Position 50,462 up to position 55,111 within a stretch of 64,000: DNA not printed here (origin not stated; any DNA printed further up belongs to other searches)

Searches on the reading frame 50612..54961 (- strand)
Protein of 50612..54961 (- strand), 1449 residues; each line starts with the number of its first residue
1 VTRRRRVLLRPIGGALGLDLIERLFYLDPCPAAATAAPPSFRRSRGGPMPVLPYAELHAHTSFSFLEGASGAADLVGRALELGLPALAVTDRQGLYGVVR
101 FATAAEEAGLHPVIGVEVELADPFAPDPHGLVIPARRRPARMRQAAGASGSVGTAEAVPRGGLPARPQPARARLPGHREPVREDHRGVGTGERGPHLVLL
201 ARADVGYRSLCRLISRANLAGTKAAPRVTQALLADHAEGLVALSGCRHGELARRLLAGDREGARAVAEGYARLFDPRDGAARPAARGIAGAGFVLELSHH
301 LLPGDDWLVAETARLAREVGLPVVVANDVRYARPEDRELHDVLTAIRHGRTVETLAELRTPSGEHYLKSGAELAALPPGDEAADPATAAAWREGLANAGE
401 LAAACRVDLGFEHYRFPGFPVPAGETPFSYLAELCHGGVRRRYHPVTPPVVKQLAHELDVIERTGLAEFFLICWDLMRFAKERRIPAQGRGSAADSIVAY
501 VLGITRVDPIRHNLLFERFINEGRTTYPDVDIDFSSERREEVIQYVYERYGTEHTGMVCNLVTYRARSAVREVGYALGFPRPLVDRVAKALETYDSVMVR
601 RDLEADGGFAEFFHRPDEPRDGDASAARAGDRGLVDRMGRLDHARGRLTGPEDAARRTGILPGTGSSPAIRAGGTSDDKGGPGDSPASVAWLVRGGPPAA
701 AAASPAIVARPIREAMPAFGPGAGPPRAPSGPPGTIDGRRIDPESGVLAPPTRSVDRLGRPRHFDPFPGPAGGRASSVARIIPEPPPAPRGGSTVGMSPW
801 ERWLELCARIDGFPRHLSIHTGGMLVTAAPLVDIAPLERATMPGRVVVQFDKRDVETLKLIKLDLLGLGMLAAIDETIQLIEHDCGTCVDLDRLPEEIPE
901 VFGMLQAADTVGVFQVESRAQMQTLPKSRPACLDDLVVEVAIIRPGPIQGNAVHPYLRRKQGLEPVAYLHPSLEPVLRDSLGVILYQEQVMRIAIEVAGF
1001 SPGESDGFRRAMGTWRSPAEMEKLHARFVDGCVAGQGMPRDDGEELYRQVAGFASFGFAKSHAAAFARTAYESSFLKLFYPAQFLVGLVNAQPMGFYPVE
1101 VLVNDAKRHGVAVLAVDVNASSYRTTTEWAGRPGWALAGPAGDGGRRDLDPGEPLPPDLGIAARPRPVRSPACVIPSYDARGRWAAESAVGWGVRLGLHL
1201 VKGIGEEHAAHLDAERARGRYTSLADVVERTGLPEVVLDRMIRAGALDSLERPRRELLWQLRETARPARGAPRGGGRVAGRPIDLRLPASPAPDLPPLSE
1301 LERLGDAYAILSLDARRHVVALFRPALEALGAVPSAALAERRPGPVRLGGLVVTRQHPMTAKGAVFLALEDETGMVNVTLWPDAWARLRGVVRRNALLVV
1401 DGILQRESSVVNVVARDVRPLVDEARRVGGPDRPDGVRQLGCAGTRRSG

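Call 46: search_protein_families(library=pfam, proteins=[window:50612-54961:-], max_evalue=0.0001)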
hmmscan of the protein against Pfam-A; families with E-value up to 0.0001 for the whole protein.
window:50612-54961:- (1449 aa): 5 families
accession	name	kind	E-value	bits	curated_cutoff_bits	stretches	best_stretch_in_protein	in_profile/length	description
PF07733.18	DNA_pol3_alpha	-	8.4e-75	252.2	23.9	2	429-610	1-184/260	Bacterial DNA polymerase III alpha NTPase domain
PF17657.6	DNA_pol3_finger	-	3.3e-53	179.8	22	1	870-1034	1-164/166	Bacterial DNA polymerase III alpha subunit finger domain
PF02811.25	PHP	-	9.6e-35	120.8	26.4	1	56-277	1-155/164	PHP domain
PF14579.12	HHH_6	-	2.6e-16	60.1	25.6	1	1110-1257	1-90/90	Helix-hairpin-helix motif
PF01336.31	tRNA_anti-codon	-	2.6e-08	34.1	27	1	1346-1421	1-75/75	OB-fold nucleic acid binding domain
